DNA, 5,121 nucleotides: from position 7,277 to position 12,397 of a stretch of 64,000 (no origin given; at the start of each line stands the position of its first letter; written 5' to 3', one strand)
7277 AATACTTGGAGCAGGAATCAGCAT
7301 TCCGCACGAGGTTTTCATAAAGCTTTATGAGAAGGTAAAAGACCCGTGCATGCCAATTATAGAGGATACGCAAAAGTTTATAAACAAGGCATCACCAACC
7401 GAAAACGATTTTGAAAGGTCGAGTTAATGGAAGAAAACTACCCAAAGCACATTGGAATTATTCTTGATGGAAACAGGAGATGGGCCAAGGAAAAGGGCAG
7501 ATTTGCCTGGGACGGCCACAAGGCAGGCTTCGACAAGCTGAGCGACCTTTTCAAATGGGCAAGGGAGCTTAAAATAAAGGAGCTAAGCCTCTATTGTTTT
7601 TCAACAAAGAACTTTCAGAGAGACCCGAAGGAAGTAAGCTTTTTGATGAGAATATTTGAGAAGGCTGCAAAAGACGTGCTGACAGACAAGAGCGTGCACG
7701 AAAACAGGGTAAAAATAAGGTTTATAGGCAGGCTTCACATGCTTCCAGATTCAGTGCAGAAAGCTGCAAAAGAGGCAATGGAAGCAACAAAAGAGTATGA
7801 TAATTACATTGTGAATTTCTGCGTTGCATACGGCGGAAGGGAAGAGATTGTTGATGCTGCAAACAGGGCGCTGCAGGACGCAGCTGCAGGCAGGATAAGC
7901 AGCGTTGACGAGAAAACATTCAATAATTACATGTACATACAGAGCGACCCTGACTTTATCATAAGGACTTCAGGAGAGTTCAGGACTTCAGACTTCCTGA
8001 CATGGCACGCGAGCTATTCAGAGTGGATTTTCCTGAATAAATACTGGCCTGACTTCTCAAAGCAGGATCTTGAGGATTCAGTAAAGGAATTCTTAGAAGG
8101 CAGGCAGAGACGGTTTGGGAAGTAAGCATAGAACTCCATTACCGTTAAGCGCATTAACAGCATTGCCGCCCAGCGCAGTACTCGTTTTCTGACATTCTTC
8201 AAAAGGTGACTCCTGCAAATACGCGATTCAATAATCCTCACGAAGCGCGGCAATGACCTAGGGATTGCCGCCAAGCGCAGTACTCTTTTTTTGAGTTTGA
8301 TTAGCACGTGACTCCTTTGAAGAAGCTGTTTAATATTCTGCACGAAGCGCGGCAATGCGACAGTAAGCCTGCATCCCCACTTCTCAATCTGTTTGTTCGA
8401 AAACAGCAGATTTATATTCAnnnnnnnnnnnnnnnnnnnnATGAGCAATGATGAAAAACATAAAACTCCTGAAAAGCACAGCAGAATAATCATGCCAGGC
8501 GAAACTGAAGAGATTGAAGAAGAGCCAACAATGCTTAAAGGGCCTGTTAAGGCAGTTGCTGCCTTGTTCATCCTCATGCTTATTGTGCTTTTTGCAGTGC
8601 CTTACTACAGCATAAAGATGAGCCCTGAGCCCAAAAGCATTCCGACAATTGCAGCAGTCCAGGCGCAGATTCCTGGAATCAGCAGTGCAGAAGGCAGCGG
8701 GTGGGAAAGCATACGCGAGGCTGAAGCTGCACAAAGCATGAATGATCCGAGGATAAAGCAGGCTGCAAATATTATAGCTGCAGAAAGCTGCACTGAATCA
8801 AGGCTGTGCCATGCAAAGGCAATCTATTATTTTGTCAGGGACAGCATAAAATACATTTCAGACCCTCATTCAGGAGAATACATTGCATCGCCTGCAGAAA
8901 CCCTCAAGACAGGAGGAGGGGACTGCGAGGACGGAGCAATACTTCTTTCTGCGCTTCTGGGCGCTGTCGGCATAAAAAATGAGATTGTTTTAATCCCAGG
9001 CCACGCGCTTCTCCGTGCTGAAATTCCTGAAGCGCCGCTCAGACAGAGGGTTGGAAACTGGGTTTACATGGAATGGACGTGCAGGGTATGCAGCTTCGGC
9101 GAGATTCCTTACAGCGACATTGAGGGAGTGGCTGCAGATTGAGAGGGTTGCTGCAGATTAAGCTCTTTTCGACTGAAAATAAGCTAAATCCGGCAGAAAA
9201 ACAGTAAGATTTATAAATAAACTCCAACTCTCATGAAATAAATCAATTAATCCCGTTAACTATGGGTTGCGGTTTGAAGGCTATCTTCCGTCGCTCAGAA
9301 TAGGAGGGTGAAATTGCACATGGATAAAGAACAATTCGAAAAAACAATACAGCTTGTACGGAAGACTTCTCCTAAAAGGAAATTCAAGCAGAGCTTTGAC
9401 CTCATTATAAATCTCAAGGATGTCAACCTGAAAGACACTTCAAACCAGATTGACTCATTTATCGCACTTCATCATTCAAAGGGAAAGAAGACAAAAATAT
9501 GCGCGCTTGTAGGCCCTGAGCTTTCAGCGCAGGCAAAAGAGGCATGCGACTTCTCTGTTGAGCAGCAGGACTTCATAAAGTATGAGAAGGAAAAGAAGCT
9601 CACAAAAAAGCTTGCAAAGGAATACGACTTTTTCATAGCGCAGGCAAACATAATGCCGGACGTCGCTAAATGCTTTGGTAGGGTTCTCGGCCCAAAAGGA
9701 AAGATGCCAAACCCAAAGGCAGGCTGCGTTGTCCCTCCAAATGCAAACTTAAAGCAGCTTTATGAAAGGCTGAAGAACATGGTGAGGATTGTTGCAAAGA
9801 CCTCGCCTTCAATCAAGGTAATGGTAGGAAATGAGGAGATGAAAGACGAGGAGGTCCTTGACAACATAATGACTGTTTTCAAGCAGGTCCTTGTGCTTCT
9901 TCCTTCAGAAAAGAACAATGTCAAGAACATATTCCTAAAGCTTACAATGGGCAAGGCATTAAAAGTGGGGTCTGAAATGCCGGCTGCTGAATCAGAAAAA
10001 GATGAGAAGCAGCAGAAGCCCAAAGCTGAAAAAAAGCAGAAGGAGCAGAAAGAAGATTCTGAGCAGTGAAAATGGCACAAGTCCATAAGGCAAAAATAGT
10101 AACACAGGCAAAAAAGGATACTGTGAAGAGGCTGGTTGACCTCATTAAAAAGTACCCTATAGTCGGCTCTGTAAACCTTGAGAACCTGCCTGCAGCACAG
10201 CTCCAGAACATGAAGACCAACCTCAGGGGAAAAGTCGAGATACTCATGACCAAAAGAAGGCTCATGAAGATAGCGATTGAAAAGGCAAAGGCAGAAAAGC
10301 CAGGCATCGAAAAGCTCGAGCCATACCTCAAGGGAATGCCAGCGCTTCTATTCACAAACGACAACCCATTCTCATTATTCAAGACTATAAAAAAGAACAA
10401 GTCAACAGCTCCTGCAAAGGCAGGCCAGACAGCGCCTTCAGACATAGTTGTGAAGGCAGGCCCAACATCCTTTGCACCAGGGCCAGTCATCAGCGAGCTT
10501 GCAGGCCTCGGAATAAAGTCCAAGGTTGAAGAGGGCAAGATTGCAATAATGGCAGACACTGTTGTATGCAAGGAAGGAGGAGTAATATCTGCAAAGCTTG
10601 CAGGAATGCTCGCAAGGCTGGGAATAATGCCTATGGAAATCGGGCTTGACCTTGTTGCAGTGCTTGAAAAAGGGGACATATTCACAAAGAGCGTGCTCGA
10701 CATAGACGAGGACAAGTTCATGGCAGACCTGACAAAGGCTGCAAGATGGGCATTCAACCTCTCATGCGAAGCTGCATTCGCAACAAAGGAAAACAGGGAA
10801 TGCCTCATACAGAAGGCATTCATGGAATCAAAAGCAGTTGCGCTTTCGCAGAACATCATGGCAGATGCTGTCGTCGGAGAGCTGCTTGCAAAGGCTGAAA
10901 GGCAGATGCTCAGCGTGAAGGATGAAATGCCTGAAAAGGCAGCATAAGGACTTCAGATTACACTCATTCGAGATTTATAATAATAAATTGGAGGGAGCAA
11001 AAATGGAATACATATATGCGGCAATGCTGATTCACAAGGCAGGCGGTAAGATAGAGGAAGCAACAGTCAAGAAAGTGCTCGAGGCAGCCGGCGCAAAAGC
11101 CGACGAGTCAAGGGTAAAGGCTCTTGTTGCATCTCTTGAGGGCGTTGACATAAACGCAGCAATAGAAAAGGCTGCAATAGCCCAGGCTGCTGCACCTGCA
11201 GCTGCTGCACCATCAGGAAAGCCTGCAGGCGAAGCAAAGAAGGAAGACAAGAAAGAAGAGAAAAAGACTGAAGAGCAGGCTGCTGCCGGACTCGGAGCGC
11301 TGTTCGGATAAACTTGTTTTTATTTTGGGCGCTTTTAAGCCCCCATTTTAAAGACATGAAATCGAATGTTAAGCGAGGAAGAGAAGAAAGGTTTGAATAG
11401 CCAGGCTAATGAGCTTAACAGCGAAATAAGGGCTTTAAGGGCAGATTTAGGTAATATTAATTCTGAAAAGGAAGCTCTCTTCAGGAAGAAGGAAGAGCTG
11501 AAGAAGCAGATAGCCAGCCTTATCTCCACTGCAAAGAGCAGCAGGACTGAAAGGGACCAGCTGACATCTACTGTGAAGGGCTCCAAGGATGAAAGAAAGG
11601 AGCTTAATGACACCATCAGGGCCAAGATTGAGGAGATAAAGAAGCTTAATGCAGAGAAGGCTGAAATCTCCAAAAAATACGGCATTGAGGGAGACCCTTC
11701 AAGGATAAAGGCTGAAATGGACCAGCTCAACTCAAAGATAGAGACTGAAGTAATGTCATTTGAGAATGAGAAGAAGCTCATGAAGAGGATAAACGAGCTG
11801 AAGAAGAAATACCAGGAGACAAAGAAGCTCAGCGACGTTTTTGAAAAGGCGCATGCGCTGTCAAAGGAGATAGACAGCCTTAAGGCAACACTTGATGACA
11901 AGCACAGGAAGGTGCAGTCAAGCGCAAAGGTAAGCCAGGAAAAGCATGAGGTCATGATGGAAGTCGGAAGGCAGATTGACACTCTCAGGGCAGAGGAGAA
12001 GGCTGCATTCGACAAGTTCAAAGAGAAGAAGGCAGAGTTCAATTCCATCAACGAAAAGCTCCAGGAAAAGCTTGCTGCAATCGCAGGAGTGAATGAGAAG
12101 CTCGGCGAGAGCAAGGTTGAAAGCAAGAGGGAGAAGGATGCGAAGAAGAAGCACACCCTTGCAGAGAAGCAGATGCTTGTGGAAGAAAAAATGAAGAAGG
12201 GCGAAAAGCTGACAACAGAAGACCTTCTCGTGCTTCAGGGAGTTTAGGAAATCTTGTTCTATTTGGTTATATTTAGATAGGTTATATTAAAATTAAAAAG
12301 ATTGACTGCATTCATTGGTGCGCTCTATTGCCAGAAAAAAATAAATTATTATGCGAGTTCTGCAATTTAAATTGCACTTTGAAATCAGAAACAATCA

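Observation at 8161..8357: Two structural subtypes of the 95-bp element in which an internal segment is present in opposite orientations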

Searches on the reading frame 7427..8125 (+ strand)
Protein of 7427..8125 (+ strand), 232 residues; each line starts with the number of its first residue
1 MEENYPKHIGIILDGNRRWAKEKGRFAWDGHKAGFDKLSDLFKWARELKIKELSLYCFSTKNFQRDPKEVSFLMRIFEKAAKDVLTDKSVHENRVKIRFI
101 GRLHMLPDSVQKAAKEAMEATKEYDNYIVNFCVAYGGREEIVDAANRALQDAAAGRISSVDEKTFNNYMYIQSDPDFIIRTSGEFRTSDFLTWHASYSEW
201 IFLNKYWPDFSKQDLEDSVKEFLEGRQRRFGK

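Call 16: find_encoding_contigs(protein=window:7427-8125:+, flank=10000, max_places=10)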
Protein window:7427-8125:+ (232 aa): 2 contigs read that carry it; 1 place shown.
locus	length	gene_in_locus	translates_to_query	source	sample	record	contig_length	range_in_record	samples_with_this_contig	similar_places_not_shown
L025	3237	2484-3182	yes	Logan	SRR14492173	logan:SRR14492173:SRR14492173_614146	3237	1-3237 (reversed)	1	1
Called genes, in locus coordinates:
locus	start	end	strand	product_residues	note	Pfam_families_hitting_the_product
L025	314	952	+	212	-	PF05175:MTS, PF03602:Cons_hypoth95, PF06325:PrmA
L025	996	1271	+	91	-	PF13656:RNA_pol_L_2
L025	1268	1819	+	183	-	PF01871:AMMECR1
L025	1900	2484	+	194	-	-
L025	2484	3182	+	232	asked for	PF01255:Prenyltransf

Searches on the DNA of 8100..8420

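Call 40: search_rna_families(source=window, start=8100, end=8420, threshold=evalue, max_evalue=10)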
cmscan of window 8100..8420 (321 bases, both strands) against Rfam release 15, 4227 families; matches with E-value up to 10: 1.
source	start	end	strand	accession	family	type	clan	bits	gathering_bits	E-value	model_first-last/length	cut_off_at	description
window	8274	8344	-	RF02504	Atu_L1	Gene; sRNA;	-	12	60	1.9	1-174/174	no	Rhizobiales sRNA Atu_L1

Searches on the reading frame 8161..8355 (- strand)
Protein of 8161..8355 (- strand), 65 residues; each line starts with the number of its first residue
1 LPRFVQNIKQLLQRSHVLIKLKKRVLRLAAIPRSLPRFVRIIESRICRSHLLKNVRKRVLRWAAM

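Call 63: search_protein_representatives(protein=window:8161-8355:-)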
Query: 65 residues. Proteins with E-value up to 0.001 (for the whole library): 0; up to 1e-10: 0; up to 1e-30: 0. The best 0 are listed.
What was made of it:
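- Tried and rejected: The 65-residue B+A translation against 1.84 billion representatives gave no hit (call 63).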

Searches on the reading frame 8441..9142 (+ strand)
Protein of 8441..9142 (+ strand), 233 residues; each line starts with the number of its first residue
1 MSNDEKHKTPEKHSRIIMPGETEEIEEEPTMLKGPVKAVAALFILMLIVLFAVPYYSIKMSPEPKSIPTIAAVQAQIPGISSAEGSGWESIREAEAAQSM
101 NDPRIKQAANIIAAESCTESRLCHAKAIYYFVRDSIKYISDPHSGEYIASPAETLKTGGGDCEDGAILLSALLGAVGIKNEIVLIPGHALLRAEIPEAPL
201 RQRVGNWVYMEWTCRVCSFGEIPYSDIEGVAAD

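Call 31: search_protein_families(library=pfam, proteins=[window:8441-9142:+])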
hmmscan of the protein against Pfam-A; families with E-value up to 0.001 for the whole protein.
window:8441-9142:+ (233 aa): 2 families
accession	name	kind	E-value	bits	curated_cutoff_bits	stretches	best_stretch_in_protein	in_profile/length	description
PF01841.26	Transglut_core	-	6.6e-09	36.5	23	1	119-182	12-74/108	Transglutaminase-like superfamily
PF04473.18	DUF553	-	0.00033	20.6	20.5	1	128-184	22-86/140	Transglutaminase-like domain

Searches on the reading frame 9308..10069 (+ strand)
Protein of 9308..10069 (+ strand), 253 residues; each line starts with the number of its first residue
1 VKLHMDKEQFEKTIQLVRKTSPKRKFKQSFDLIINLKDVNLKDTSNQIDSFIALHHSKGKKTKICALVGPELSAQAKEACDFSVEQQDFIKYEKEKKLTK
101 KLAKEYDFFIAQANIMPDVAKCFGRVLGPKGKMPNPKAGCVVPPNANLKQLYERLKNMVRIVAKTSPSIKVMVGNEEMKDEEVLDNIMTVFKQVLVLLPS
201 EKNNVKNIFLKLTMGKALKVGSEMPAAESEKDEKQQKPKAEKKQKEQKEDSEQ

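Call 90: search_protein_families(library=pfam, proteins=[window:9308-10069:+], max_evalue=0.00001)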
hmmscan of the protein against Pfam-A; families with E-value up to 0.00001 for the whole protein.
window:9308-10069:+ (253 aa): 1 family
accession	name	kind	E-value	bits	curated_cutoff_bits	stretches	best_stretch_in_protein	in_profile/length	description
PF00687.26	Ribosomal_L1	-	5.6e-44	150.5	32.2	1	19-215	3-197/198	Ribosomal protein L1p/L10e family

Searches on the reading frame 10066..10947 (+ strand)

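Call 90: search_protein_families(library=pfam, proteins=[window:10066-10947:+], max_evalue=0.00001)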
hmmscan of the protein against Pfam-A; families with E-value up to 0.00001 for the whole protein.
window:10066-10947:+ (293 aa): 2 families
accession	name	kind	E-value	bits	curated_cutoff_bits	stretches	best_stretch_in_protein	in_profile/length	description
PF00466.25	Ribosomal_L10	-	1.9e-23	82.8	22.8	1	14-111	4-98/100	Ribosomal protein L10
PF17777.6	RL10P_insert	-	6.2e-20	71.3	29.1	1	117-187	1-71/71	Insertion domain in 60S ribosomal protein L10P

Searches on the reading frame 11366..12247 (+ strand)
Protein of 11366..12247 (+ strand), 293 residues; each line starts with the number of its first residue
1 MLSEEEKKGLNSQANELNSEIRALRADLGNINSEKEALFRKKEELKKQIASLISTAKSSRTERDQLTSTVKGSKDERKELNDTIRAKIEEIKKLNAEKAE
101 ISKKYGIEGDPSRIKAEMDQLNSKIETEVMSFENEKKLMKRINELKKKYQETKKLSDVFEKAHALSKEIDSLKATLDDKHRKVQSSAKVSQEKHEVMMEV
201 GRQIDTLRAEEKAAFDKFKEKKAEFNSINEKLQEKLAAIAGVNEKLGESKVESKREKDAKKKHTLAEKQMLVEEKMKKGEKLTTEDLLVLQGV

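Call 90: search_protein_families(library=pfam, proteins=[window:11366-12247:+], max_evalue=0.00001)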
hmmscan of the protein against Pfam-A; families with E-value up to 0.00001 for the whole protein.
window:11366-12247:+ (293 aa): 1 family
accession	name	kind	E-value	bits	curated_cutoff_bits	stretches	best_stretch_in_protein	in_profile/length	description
PF23435.1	DUF7121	-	3e-13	50.3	29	1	13-291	36-302/307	Family of unknown function (DUF7121)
